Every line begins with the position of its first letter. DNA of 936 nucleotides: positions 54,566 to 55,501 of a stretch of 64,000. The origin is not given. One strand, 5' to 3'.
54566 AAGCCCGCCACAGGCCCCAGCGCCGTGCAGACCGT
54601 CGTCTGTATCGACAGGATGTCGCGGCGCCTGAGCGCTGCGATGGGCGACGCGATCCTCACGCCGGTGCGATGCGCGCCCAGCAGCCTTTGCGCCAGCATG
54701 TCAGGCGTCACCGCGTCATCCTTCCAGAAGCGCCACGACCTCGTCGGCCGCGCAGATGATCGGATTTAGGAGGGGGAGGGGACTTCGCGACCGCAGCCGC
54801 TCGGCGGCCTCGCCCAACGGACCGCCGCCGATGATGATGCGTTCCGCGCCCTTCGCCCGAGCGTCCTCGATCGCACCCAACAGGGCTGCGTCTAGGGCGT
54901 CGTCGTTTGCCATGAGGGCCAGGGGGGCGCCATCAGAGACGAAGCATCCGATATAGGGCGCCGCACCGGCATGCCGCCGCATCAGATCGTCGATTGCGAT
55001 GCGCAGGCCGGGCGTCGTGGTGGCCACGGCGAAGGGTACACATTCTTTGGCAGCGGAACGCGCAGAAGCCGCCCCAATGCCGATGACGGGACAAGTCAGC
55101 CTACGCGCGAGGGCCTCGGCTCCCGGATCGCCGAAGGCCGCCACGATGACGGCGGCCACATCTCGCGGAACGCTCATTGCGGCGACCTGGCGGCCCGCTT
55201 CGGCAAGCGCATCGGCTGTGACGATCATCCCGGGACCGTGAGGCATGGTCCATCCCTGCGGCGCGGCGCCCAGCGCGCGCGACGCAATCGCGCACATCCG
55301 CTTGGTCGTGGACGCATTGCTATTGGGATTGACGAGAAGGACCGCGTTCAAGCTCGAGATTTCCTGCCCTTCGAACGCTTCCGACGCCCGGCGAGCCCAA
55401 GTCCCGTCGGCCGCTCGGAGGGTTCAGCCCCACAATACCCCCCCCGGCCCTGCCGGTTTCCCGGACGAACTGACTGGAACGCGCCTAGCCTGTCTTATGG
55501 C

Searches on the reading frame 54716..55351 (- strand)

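Call 34: search_protein_families(library=pfam, proteins=[window:54716-55351:-], max_evalue=0.001)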
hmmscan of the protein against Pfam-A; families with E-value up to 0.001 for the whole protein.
window:54716-55351:- (211 aa): 1 family
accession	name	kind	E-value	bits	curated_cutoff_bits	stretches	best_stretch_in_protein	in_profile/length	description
PF01177.27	Asp_Glu_race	-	4.2e-26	92.5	31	1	4-204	1-210/211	Asp/Glu/Hydantoin racemase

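Call 67: search_protein_families(library=ncbifam, proteins=[window:54716-55351:-], max_evalue=0.00001)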
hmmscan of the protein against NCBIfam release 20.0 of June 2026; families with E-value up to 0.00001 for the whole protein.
window:54716-55351:- (211 aa): 0 families
